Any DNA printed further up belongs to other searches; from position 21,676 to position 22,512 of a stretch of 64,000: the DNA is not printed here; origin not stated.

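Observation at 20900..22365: Low-GC island ending in a pentapeptide-repeat (DNA-mimic-like) protein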

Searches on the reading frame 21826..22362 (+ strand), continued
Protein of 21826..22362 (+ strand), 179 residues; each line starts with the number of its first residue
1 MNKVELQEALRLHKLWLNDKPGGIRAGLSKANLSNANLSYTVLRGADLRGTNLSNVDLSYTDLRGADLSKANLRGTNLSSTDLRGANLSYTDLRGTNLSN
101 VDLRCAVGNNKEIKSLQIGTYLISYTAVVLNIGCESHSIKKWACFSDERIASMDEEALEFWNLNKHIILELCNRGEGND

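Call 26: find_encoding_contigs(protein=P0007, flank=6000, max_places=2)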
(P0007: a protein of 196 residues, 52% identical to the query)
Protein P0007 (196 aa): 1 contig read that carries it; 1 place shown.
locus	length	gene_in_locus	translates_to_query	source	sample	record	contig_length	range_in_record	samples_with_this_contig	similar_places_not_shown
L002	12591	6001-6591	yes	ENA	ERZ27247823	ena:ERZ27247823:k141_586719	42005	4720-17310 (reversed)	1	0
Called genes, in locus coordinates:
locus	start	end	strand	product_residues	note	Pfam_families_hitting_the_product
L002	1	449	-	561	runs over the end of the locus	-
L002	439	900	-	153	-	-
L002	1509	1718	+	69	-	-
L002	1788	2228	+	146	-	-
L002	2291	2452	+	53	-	-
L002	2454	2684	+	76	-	-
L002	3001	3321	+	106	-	-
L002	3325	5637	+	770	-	-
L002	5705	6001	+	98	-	-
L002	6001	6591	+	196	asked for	PF00805:Pentapeptide, PF13576:Pentapeptide_3 (weak), PF13599:Pentapeptide_4, PF25296:Decapeptide (faint), PF00805:Pentapeptide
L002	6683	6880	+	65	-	-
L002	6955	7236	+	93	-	-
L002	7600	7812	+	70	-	-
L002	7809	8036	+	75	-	-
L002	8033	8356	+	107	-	-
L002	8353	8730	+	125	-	-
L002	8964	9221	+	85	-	-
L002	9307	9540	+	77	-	-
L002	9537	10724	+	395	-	PF01443:Viral_helicase1 (faint), PF13245:AAA_19, PF13604:AAA_30, PF13538:UvrD_C_2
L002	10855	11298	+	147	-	-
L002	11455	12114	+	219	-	-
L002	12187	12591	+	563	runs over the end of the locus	PF00476:DNA_pol_A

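Call 27: find_encoding_contigs(protein=P0019, flank=6000, max_places=2)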
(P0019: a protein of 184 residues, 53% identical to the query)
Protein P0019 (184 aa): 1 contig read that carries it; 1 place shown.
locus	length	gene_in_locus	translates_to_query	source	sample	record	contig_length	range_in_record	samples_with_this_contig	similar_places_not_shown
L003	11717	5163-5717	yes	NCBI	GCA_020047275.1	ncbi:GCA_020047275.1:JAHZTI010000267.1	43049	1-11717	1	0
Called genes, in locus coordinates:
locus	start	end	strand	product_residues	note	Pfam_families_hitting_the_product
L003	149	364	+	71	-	-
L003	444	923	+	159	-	-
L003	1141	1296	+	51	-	-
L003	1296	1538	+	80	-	-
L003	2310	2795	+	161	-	-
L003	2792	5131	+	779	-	-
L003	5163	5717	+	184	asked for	PF25296:Decapeptide (faint), PF00805:Pentapeptide, PF13576:Pentapeptide_3 (weak), PF13599:Pentapeptide_4, PF00805:Pentapeptide, PF13599:Pentapeptide_4, PF00805:Pentapeptide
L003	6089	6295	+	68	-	-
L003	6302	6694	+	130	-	-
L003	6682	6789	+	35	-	-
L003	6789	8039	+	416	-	PF13245:AAA_19, PF13361:UvrD_C (faint), PF13604:AAA_30, PF01443:Viral_helicase1 (faint), PF13538:UvrD_C_2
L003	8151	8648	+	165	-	-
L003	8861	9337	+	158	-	-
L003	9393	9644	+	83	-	-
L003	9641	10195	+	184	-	PF13392:HNH_3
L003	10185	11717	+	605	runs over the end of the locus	PF00476:DNA_pol_A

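Call 28: find_encoding_contigs(protein=P0067, flank=8000, max_places=2)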
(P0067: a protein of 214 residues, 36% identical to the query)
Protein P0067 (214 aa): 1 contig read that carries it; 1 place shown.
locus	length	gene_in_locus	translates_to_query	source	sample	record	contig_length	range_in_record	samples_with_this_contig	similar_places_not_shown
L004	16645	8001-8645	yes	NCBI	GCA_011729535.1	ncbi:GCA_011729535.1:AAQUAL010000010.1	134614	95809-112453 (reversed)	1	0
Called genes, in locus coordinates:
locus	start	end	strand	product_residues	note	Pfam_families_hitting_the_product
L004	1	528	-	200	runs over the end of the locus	PF05766:NinG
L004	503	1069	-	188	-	PF13392:HNH_3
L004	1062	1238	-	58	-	PF05810:NinF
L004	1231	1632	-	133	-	-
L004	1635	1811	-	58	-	PF05322:NinE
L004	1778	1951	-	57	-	PF17466:NinD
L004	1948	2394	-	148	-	PF05772:NinB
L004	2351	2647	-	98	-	-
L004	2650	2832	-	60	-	PF26207:Phage_phiTE_015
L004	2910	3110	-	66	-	-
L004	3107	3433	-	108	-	-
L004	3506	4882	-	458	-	PF00772:DnaB, PF13481:AAA_25 (weak), PF03796:DnaB_C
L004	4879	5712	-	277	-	PF04492:Phage_rep_O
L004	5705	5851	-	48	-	PF10872:DUF2740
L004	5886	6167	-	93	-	PF05269:Phage_CII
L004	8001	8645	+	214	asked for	PF00805:Pentapeptide, PF13599:Pentapeptide_4 (weak), PF13576:Pentapeptide_3 (weak), PF00805:Pentapeptide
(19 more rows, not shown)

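Call 37: find_encoding_contigs(protein=P0001, flank=3000, max_places=3)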
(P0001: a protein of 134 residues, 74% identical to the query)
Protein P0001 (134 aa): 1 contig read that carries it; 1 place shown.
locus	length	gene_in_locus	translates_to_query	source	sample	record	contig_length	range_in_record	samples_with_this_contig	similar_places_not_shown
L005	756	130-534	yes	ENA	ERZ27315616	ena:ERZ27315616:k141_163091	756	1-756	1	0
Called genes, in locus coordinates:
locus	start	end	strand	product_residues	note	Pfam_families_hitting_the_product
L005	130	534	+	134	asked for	PF00805:Pentapeptide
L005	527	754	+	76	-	?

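Call 38: find_encoding_contigs(protein=P0002, flank=3000, max_places=3)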
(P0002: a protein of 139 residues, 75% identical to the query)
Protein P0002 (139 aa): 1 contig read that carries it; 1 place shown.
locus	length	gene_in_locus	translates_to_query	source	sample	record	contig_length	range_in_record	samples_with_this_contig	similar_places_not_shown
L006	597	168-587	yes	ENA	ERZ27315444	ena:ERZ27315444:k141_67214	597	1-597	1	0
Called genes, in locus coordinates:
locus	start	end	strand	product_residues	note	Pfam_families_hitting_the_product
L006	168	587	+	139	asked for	PF00805:Pentapeptide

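Call 40: predict_structure(alignment_id=A1)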
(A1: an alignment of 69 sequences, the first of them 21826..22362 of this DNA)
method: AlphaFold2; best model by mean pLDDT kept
length: 179 residues; sequences in the alignment: 69
mean_pLDDT: 94.2   pTM: 0.79
mean pLDDT of the five models: 94.2, 93.5, 93.3, 92.9, 92.6
residues with pLDDT >= 90: 166; 70-90: 9; 50-70: 3; < 50: 1
segments of 3 or more residues with pLDDT < 50: none
pLDDT, mean of each block of 10 residues (from residue 1): 94 97 96 96 97 98 98 97 97 95 93 90 92 93 96 95 95 73
secondary structure, 60 per line:
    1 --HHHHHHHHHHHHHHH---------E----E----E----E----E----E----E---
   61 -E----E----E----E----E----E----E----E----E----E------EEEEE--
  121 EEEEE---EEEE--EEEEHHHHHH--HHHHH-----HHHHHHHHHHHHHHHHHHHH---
elements in order: H3-17 E114-118 E121-125 E129-132 E135-138 H139-144 H147-151 H157-176

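Call 45: fold_search(model_id=the predicted structure, library=pdb)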
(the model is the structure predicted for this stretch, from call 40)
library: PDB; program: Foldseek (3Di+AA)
matches with E <= 10: 142; with E <= 0.001: 46
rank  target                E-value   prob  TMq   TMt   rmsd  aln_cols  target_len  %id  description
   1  2j8k                  1.2e-07  1.00  0.27  0.27   9.9       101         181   35  Structure of the fusion of NP275 and NP276, pentapeptide repeat proteins from Nostoc punctiforme (released 2006-12-07)
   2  2j8i_B                1.7e-07  1.00  0.32  0.48   6.4       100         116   35  Structure of NP275, a pentapeptide repeat protein from Nostoc punctiforme (released 2006-12-07)
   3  2o6w                  2.2e-07  1.00  0.39  0.47   4.5        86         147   42  Crystal Structure of a Pentapeptide Repeat Protein (Rfr23) from the cyanobacterium Cyanothece 51142 (released 2007-12-18)
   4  6omx                  2.5e-07  1.00  0.45  0.66   2.2        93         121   35  Crystal structure of alr5209, a pentapeptide repeat protein from Nostoc Pcc 7120, determined at 1.7 Angstrom resolution (released 2019-10-23)
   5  4yei_A                2.5e-07  1.00  0.21  0.18   7.9       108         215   35  Beta1mut synthetic solenoid protein (released 2016-03-09)
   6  4yc5                  3.2e-07  1.00  0.24  0.21   8.8       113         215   34  Beta1 synthetic solenoid protein (released 2016-03-09)
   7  2j8i_A                5.2e-07  1.00  0.33  0.55   6.5       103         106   39  Structure of NP275, a pentapeptide repeat protein from Nostoc punctiforme (released 2006-12-07)
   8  5dqa_C                5.2e-07  1.00  0.17  0.15  11.0       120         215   32  t3284 loop variant of beta1 (released 2016-08-31)
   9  5di5                  8.9e-07  1.00  0.21  0.20  11.8       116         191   34  beta1 t801 loop variant in P3221 (released 2016-08-31)
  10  5dqa_A                1.1e-06  1.00  0.32  0.27   5.8       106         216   38  t3284 loop variant of beta1 (released 2016-08-31)
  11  3du1                  1.4e-06  1.00  0.16  0.12  12.0       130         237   30  The 2.0 Angstrom Resolution Crystal Structure of HetL, a Pentapeptide Repeat Protein involved in Heterocyst Differentiat (released 2008-11-11)
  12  4ycq                  2.3e-06  1.00  0.46  0.45   0.4        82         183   48  Beta1 synthetic solenoid protein (released 2016-03-09)
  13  5dns_A                2.8e-06  1.00  0.17  0.14  11.7       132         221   31  t1428 loop variant in P3221 (released 2016-09-28)
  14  3naw_A                4.5e-06  1.00  0.34  0.11  10.5       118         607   24  Crystal structure of E. coli O157:H7 effector protein NleL (released 2010-10-27)
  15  6uvi_A                5.1e-06  1.00  0.29  0.34   8.2       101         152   27  Crystal structure of alr1298, a pentapeptide repeat protein from Nostoc Pcc 7120, determined at 2.3 Angstrom resolutio (released 2020-03-04)
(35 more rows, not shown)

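Call 60: search_protein_families(library=padloc, proteins=[window:21826-22362:+], max_evalue=0.01)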
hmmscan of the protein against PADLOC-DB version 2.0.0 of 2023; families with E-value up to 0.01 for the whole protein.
window:21826-22362:+ (179 aa): 0 families

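Call 79: search_protein_families(library=ncbifam, proteins=[window:21826-22362:+, P0067, P0035], max_evalue=0.01)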
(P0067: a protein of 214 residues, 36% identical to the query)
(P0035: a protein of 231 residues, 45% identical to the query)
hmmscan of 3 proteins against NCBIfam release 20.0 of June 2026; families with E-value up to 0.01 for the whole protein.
window:21826-22362:+ (179 aa): 17 families
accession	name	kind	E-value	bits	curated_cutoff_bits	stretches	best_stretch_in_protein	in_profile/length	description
NF052603.1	penta_Alr5209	equivalog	3.5e-26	91.5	125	2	49-108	16-75/113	Alr5209 family pentapeptide repeat protein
NF047416.1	penta_HetL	equivalog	9e-19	67.8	260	1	25-127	47-149/218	heterocyst differentiation pentapeptide repeat protein HetL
NF011744.0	PRK15197.1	equivalog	1.9e-10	40.4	274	1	32-106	155-224/291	SPI-2 type III secretion system effector PipB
NF000349.1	mfpA_AE000516.2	equivalog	2.2e-10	40.7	360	1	32-106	83-157/183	pentapeptide repeat protein MfpA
NF011743.0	PRK15196.1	equivalog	3.9e-10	39.1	354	1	24-103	245-324/350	type III secretion system effector PipB2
NF033375.2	penta_rpt_QnrE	exception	2.3e-08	34.3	480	1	26-129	114-212/214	QnrE family quinolone resistance pentapeptide repeat protein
NF000071.4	penta_rpt_QnrA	exception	3.1e-08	33.6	450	1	26-104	117-195/218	QnrA family quinolone resistance pentapeptide repeat protein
NF000420.1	penta_rpt_QnrB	exception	7.5e-08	32.6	460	1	28-111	111-194/214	QnrB family quinolone resistance pentapeptide repeat protein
NF033086.2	penta_rpt_Qnr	equivalog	2.8e-07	30.5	240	1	28-104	113-189/211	Qnr family pentapeptide repeat protein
NF000056.3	penta_rpt_QnrS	exception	1.2e-06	28.3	460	1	60-128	61-129/218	QnrS family quinolone resistance pentapeptide repeat protein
NF011904.1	PRK15377.1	subfamily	4e-06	25.5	500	1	28-95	26-94/606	type III secretion system effector HECT-type E3 ubiquitin transferase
NF000421.1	penta_rpt_QnrVC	exception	8.7e-06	25.8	460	1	46-128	47-129/218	QnrVC family quinolone resistance pentapeptide repeat protein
NF038182.1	penta_rpt_SmQnr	exception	9.8e-06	25.5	460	1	28-98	117-197/215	SmQnr family pentapeptide repeat protein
NF033900.0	T4SS_IcmE_DotG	equivalog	1.4e-05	23.4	750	1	26-140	539-652/1008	type IVB secretion system protein DotG/IcmE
NF012152.0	penta_rpt_QnrC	exception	4.1e-05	23.7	500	1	30-127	35-128/221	QnrC family quinolone resistance pentapeptide repeat protein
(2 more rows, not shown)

P0067 (214 aa): 16 families
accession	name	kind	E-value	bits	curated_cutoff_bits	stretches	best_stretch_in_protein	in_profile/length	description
NF052603.1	penta_Alr5209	equivalog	6.9e-27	93.8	125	2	56-130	17-91/113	Alr5209 family pentapeptide repeat protein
NF011744.0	PRK15197.1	equivalog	2.2e-23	82.9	274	2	24-97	176-249/291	SPI-2 type III secretion system effector PipB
NF047416.1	penta_HetL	equivalog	1.3e-22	80.3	260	3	13-69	63-115/218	heterocyst differentiation pentapeptide repeat protein HetL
NF011743.0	PRK15196.1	equivalog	3.4e-19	68.9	354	2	46-130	151-235/350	type III secretion system effector PipB2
NF000349.1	mfpA_AE000516.2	equivalog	1.7e-12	47.5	360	2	28-97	78-147/183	pentapeptide repeat protein MfpA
NF033086.2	penta_rpt_Qnr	equivalog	1.7e-11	44.3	240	2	83-135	47-99/211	Qnr family pentapeptide repeat protein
NF038182.1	penta_rpt_SmQnr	exception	3.4e-11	43.4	460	1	29-130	97-198/215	SmQnr family pentapeptide repeat protein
NF012152.0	penta_rpt_QnrC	exception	4.4e-11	43.2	500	2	28-98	32-103/221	QnrC family quinolone resistance pentapeptide repeat protein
NF000421.1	penta_rpt_QnrVC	exception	4.8e-11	43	460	2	83-144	53-116/218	QnrVC family quinolone resistance pentapeptide repeat protein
NF000420.1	penta_rpt_QnrB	exception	1.5e-10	41.5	460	1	27-145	94-212/214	QnrB family quinolone resistance pentapeptide repeat protein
NF012151.0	penta_rpt_QnrAS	exception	2.1e-10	41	490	1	27-126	62-162/218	QnrAS family quinolone resistance pentapeptide repeat protein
NF033375.2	penta_rpt_QnrE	exception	2.4e-10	40.8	480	1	75-142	142-209/214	QnrE family quinolone resistance pentapeptide repeat protein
NF000071.4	penta_rpt_QnrA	exception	4.4e-09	36.4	450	1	32-116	117-201/218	QnrA family quinolone resistance pentapeptide repeat protein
NF000056.3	penta_rpt_QnrS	exception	1.4e-07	31.4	460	1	26-96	30-101/218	QnrS family quinolone resistance pentapeptide repeat protein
NF000139.2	penta_rpt_QnrD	exception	2.4e-07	30.9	425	1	27-129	94-196/214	QnrD family quinolone resistance pentapeptide repeat protein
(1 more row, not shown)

P0035 (231 aa): 16 families
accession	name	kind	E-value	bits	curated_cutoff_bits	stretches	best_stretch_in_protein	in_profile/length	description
NF052603.1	penta_Alr5209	equivalog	3e-29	101.4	125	2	42-119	17-94/113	Alr5209 family pentapeptide repeat protein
NF047416.1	penta_HetL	equivalog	1e-24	87.2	260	2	34-93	59-118/218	heterocyst differentiation pentapeptide repeat protein HetL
NF011743.0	PRK15196.1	equivalog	7.8e-21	74.3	354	1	34-154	153-273/350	type III secretion system effector PipB2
NF011744.0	PRK15197.1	equivalog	1.4e-20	73.6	274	1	43-156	154-273/291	SPI-2 type III secretion system effector PipB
NF000349.1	mfpA_AE000516.2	equivalog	2.7e-16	59.9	360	3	60-129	94-163/183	pentapeptide repeat protein MfpA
NF000071.4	penta_rpt_QnrA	exception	1.7e-14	54.1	450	2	30-146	49-160/218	QnrA family quinolone resistance pentapeptide repeat protein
NF012152.0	penta_rpt_QnrC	exception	1.1e-11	45.1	500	2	98-154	41-98/221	QnrC family quinolone resistance pentapeptide repeat protein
NF033086.2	penta_rpt_Qnr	equivalog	1.1e-11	44.9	240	1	30-153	43-176/211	Qnr family pentapeptide repeat protein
NF000421.1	penta_rpt_QnrVC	exception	1.2e-11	45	460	2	27-83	46-102/218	QnrVC family quinolone resistance pentapeptide repeat protein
NF000056.3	penta_rpt_QnrS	exception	1.4e-10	41.2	460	2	30-84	49-103/218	QnrS family quinolone resistance pentapeptide repeat protein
NF038182.1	penta_rpt_SmQnr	exception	1.9e-09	37.7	460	2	39-96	141-198/215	SmQnr family pentapeptide repeat protein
NF012151.0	penta_rpt_QnrAS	exception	3e-09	37.2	490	1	30-141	49-160/218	QnrAS family quinolone resistance pentapeptide repeat protein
NF000420.1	penta_rpt_QnrB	exception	3.2e-09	37.1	460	2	51-105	142-196/214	QnrB family quinolone resistance pentapeptide repeat protein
NF033375.2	penta_rpt_QnrE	exception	3.4e-09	37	480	2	46-107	137-198/214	QnrE family quinolone resistance pentapeptide repeat protein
NF000139.2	penta_rpt_QnrD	exception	5e-07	29.9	425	2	95-158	141-204/214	QnrD family quinolone resistance pentapeptide repeat protein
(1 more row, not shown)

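Call 88: get_annotated_region(hit=H19, flank=1500)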
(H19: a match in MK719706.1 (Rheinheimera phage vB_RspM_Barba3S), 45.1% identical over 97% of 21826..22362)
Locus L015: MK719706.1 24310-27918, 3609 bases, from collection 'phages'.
description: Rheinheimera phage vB_RspM_Barba3S, complete genome.
organism: Rheinheimera phage vB_RspM_Barba3S (NCBI taxid 2565688)
taxonomy: Viruses; Duplodnaviria; Heunggongvirae; Uroviricota; Caudoviricetes; Barbavirus; Barbavirus barba18A
host: Rheinheimera sp. BAL341; source: -; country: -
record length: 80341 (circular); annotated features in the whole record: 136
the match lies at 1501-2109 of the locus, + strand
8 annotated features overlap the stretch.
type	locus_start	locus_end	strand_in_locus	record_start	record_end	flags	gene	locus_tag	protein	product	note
CDS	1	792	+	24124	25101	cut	-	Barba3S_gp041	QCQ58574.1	pentapeptide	annotation based on sequence similarity to NCBI CDB99514.1 and Pfam PF01469.18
CDS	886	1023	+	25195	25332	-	-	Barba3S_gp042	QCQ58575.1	hypothetical protein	-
CDS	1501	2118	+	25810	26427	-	-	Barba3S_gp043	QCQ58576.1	pentapeptide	annotation based on sequence similarity to NCBI WP_064582647.1 and Pfam PF00805.22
CDS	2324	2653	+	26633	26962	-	-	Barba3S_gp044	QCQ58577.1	hypothetical protein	annotation based on sequence similarity to NCBI ARK07580.2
CDS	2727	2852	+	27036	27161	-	-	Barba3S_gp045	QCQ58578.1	hypothetical protein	-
CDS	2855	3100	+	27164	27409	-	-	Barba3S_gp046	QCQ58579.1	hypothetical protein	-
CDS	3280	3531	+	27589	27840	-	-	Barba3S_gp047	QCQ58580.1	hypothetical protein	-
CDS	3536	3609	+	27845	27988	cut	-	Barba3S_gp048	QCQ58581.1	hypothetical protein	-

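Call 89: get_annotated_region(hit=H5, flank=1500)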
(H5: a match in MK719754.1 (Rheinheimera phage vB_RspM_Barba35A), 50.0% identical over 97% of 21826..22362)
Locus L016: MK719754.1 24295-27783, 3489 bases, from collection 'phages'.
description: Rheinheimera phage vB_RspM_Barba35A, complete genome.
organism: Rheinheimera phage vB_RspM_Barba35A (NCBI taxid 2565686)
taxonomy: Viruses; Duplodnaviria; Heunggongvirae; Uroviricota; Caudoviricetes; Barbavirus; Barbavirus barba18A
host: Rheinheimera sp. BAL341; source: -; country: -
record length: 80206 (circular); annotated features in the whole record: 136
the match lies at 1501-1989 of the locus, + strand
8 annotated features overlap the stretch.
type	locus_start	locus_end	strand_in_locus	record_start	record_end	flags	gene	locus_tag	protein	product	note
CDS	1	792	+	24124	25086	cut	-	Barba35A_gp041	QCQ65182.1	pentapeptide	annotation based on sequence similarity to NCBI CDB99514.1 and Pfam PF01469.18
CDS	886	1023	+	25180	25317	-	-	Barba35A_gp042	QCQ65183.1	hypothetical protein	-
CDS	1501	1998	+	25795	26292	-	-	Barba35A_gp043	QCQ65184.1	pentapeptide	annotation based on sequence similarity to NCBI WP_064582647.1 and Pfam PF00805.22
CDS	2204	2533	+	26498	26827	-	-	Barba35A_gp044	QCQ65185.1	hypothetical protein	annotation based on sequence similarity to NCBI ARK07580.2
CDS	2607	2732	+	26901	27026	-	-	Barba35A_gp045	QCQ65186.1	hypothetical protein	-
CDS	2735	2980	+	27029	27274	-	-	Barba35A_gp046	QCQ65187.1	hypothetical protein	-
CDS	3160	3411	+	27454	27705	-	-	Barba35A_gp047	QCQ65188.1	hypothetical protein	-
CDS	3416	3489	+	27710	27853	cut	-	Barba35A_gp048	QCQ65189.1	hypothetical protein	-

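Call 90: get_annotated_region(hit=H12, flank=1500)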
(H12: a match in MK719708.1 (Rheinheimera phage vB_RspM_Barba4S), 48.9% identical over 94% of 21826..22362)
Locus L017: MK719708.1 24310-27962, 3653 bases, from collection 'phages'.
description: Rheinheimera phage vB_RspM_Barba4S, complete genome.
organism: Rheinheimera phage vB_RspM_Barba4S (NCBI taxid 2565690)
taxonomy: Viruses; Duplodnaviria; Heunggongvirae; Uroviricota; Caudoviricetes; Barbavirus; Barbavirus barba18A
host: Rheinheimera sp. BAL341; source: -; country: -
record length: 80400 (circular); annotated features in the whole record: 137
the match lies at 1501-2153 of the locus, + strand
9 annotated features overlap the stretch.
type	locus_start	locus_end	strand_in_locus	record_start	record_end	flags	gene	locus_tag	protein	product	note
CDS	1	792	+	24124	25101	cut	-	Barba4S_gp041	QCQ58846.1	pentapeptide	annotation based on sequence similarity to NCBI CDB99514.1 and Pfam PF01469.18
CDS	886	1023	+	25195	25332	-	-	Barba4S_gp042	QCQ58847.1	hypothetical protein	-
CDS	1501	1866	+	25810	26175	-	-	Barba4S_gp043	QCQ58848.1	hypothetical protein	-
CDS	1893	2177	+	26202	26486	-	-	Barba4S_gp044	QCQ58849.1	pentapeptide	annotation based on sequence similarity to NCBI WP_064582647.1 and Pfam PF00805.22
CDS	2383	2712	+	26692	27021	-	-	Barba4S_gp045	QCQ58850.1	hypothetical protein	annotation based on sequence similarity to NCBI ARK07580.2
CDS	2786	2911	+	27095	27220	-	-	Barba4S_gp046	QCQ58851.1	hypothetical protein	-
CDS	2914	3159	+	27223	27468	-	-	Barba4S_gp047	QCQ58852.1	hypothetical protein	-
CDS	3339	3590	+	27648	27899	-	-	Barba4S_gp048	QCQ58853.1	hypothetical protein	-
CDS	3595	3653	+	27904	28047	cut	-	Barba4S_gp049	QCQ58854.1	hypothetical protein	-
